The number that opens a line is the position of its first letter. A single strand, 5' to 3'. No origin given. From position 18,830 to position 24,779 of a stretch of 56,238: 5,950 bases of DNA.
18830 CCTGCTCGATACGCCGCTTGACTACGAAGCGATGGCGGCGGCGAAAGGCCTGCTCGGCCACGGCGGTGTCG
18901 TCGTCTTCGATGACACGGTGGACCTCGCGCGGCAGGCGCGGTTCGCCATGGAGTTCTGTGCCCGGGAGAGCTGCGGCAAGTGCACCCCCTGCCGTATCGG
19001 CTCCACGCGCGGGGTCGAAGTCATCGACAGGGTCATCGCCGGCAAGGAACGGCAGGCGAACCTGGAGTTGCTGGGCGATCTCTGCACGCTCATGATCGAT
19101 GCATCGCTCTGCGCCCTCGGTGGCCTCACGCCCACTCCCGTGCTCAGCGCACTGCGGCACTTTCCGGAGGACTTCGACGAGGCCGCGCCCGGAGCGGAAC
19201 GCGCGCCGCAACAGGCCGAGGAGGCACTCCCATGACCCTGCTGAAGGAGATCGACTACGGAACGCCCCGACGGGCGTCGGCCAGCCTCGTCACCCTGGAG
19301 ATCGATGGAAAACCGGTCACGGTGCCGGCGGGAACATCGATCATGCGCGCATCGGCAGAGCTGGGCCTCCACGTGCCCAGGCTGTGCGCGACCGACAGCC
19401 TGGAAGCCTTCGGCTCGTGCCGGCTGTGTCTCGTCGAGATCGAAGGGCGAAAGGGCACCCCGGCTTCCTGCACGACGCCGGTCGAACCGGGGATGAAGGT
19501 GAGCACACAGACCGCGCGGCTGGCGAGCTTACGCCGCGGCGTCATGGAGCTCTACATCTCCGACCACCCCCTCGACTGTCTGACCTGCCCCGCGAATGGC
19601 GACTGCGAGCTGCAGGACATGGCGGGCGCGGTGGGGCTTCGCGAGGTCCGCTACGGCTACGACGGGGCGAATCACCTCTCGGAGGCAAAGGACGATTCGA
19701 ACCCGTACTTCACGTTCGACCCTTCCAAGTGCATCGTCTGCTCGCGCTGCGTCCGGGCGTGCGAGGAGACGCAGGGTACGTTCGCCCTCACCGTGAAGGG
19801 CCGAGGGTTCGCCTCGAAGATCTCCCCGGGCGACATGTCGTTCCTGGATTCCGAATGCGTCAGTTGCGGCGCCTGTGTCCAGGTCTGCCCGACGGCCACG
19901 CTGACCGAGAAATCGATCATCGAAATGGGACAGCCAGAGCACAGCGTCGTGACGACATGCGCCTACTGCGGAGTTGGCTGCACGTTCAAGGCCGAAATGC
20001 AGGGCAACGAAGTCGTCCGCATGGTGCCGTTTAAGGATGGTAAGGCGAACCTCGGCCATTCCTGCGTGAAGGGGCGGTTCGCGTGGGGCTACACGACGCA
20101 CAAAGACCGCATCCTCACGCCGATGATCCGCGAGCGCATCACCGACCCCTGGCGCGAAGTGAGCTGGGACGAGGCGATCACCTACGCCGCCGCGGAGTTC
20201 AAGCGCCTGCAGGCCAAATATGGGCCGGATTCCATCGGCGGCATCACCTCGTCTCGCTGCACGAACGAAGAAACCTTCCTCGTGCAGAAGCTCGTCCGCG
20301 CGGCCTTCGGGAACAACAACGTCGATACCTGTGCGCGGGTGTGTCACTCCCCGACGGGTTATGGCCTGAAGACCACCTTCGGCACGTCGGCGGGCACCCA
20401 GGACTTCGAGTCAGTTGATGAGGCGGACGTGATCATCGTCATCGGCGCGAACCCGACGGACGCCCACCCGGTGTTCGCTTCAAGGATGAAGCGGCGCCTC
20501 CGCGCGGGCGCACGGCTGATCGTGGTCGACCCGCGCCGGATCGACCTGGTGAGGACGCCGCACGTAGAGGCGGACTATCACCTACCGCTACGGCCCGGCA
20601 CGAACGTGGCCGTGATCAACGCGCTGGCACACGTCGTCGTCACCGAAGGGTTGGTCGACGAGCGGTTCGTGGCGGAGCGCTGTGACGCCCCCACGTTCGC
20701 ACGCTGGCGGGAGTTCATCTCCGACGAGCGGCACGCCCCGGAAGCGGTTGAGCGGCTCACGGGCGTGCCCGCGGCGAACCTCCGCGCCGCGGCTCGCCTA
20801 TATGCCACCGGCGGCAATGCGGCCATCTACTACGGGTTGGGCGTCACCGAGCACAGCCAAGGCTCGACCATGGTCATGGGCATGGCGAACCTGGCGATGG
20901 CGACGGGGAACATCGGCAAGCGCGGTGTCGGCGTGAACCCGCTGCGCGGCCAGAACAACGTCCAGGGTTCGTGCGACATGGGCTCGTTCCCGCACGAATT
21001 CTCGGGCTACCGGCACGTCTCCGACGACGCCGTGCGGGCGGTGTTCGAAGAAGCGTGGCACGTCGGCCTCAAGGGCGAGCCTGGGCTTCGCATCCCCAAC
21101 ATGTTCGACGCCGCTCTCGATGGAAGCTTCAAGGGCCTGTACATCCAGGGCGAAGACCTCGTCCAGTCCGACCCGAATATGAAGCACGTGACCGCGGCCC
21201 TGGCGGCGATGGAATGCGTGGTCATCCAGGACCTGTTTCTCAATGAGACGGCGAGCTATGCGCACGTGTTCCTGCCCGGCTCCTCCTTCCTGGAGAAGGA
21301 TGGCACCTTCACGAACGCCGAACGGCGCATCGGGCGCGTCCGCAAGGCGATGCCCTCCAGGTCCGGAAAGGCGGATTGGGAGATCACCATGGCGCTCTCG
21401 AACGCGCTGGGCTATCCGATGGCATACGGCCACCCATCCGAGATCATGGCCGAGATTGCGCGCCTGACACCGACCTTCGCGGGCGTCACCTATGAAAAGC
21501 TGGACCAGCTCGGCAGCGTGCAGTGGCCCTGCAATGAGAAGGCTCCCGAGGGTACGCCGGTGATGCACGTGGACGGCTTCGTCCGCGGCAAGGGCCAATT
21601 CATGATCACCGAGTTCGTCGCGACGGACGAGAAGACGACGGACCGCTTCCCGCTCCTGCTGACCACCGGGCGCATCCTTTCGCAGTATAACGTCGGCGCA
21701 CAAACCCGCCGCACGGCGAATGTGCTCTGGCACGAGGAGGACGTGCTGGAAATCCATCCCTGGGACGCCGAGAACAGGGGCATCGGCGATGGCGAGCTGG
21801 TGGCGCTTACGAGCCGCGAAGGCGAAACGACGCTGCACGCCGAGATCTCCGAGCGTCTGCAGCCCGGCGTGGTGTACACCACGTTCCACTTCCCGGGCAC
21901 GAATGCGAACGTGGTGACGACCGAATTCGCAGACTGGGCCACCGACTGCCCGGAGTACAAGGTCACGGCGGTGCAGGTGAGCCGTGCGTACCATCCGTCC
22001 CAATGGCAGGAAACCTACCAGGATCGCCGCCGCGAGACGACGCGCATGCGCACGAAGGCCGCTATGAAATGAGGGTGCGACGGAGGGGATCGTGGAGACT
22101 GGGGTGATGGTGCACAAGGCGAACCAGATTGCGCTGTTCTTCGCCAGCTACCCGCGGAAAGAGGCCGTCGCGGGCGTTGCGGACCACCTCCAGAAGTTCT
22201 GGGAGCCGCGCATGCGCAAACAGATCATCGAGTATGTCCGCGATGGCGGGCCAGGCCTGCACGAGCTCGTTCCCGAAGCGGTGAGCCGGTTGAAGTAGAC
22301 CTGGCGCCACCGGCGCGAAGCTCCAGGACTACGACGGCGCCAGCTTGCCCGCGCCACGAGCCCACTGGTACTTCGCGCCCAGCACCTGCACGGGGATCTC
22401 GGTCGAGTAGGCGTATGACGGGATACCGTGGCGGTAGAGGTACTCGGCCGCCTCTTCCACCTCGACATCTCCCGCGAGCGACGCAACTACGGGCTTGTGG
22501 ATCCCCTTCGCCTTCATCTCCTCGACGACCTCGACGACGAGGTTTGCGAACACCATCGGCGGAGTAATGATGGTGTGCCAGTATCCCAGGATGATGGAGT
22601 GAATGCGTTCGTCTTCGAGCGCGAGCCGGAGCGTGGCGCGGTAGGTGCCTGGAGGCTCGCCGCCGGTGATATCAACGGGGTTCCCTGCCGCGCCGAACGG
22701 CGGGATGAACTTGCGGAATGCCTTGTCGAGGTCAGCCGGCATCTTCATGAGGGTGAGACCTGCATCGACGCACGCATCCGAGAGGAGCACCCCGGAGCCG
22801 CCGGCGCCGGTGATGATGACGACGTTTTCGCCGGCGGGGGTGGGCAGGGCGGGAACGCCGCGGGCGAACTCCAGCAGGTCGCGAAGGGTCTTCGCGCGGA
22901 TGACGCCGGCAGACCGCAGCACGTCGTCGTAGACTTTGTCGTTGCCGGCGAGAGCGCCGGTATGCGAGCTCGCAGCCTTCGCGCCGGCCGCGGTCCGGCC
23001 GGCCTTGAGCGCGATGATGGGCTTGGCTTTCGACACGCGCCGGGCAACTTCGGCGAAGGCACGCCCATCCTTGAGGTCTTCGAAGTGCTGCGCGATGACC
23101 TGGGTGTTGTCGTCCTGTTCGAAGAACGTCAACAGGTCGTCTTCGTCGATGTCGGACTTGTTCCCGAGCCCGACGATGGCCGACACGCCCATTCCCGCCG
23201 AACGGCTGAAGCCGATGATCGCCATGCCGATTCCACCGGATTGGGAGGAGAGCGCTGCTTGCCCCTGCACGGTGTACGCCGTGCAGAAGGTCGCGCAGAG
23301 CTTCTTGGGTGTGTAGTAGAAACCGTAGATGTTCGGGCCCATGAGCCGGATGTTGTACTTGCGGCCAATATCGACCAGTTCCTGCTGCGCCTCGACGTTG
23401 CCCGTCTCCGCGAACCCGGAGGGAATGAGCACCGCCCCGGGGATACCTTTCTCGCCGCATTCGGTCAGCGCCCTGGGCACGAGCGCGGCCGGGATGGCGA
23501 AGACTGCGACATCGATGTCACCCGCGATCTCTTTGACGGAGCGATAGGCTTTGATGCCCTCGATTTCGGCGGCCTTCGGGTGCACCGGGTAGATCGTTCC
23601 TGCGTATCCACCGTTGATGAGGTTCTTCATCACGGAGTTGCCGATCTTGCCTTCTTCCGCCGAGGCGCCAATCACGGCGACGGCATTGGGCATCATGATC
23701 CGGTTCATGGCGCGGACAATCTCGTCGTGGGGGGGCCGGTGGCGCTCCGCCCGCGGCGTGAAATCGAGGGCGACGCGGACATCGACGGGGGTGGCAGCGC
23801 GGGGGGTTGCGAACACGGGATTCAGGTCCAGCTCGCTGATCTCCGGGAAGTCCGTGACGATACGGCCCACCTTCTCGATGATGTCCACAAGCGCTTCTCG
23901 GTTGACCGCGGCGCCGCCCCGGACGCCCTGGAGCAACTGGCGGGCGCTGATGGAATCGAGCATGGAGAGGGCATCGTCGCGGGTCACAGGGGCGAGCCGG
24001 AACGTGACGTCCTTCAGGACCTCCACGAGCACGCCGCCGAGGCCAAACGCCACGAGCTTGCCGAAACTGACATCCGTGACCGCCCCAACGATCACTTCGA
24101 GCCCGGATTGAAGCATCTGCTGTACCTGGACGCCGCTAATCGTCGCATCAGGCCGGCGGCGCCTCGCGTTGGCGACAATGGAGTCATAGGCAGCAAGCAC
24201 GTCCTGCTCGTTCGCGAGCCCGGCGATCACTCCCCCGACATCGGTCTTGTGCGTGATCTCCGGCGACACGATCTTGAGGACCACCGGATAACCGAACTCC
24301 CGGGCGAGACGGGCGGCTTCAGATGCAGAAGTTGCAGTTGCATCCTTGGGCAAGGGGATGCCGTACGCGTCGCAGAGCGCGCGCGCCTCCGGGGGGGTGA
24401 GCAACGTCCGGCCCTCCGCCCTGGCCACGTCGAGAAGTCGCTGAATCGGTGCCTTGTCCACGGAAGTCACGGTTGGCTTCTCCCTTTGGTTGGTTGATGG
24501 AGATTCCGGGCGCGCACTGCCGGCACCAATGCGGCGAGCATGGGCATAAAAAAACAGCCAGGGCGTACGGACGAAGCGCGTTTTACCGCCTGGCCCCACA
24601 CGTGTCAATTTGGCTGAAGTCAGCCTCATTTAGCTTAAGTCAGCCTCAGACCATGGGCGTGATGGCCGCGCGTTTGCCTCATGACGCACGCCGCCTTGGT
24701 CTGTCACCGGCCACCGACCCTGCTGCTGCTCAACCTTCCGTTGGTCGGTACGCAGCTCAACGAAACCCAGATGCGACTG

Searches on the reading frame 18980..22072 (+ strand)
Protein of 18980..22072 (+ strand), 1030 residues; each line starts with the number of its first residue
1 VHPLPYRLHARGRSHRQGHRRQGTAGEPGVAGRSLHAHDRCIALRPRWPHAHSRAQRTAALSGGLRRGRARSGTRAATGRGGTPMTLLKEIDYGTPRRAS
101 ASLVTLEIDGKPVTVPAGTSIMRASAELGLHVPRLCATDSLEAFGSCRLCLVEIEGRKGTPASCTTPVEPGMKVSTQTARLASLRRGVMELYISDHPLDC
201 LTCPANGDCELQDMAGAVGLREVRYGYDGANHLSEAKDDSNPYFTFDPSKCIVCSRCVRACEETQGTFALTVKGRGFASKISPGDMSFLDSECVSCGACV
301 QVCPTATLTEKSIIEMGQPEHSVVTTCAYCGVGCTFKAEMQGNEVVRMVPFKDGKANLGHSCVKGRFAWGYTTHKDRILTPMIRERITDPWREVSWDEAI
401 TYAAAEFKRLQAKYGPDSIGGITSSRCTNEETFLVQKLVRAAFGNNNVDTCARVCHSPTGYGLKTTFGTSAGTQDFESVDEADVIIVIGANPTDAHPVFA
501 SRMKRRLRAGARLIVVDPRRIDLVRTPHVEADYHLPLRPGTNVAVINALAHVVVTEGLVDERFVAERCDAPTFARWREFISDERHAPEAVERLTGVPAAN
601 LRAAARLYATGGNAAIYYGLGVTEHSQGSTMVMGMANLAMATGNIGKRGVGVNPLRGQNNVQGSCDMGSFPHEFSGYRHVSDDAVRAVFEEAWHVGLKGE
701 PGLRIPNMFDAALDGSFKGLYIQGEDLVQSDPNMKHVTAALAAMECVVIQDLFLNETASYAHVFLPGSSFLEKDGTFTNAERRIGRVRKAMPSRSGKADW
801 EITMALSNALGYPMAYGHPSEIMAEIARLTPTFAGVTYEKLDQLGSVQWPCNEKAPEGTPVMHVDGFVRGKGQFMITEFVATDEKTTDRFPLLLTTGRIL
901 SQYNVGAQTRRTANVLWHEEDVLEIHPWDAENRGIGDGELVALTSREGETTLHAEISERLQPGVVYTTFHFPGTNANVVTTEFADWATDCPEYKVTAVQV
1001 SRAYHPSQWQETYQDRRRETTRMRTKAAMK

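Call 12: search_protein_families(library=pfam, proteins=[window:18980-22072:+], max_evalue=0.00001)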
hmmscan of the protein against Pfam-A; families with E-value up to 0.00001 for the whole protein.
window:18980-22072:+ (1030 aa): 11 families
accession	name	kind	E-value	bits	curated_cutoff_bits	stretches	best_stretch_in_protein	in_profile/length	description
PF00384.28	Molybdopterin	-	1.1e-71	242.1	24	1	377-808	1-352/353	Molybdopterin oxidoreductase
PF01568.27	Molydop_binding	-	5.7e-27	94.4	26.8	1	892-997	1-110/110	Molydopterin dinucleotide binding domain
PF13510.11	Fer2_4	-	8.5e-26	90.3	22.8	1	103-178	3-81/82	2Fe-2S iron-sulfur cluster binding domain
PF10588.14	NADH-G_4Fe-4S_3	-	5.3e-17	61.5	27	1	185-224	1-40/40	NADH-ubiquinone oxidoreductase-G iron-sulfur binding region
PF04879.21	Molybdop_Fe4S4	-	6.3e-15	55.3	22.7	1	321-372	2-53/55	Molybdopterin oxidoreductase Fe4S4 domain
PF12838.12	Fer4_7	-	4.6e-09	37.1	27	1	250-306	1-51/52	4Fe-4S dicluster domain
PF22117.2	Fer4_Nqo3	-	1.7e-07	31.8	27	1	246-309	6-67/67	NADH-quinone oxidoreductase subunit 3, ferredoxin-like domain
PF00037.32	Fer4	-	2.3e-07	30.8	21.1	0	291-307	6-22/24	4Fe-4S binding domain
PF14697.11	Fer4_21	-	6.3e-07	29.9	35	1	247-305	4-53/59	4Fe-4S dicluster domain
PF12837.12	Fer4_6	-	2.6e-06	27.6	25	0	244-263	2-21/24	4Fe-4S binding domain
PF13237.11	Fer4_10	-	4.1e-06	27.1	25.5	0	289-334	5-48/53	4Fe-4S dicluster domain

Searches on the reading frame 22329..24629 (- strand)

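Call 12: search_protein_families(library=pfam, proteins=[window:22329-24629:-], max_evalue=0.00001)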
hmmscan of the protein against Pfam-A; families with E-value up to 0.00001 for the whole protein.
window:22329-24629:- (766 aa): 5 families
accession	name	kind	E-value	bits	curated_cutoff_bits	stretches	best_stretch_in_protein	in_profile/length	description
PF19045.5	Ligase_CoA_2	-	4.7e-92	306.8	23.7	1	603-763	1-161/162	Ligase-CoA domain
PF13549.11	ATP-grasp_5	-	3.1e-80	269.1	27.6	1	69-288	2-221/221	ATP-grasp domain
PF13607.11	Succ_CoA_lig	-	5.1e-48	162.8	27.4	1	455-590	1-136/138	Succinyl-CoA ligase like flavodoxin domain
PF13380.12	CoA_binding_2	-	3e-24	86.1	22.8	1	316-437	2-113/116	CoA binding domain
PF02629.25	CoA_binding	-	2.4e-14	54.3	22.3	1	316-404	5-96/97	CoA binding domain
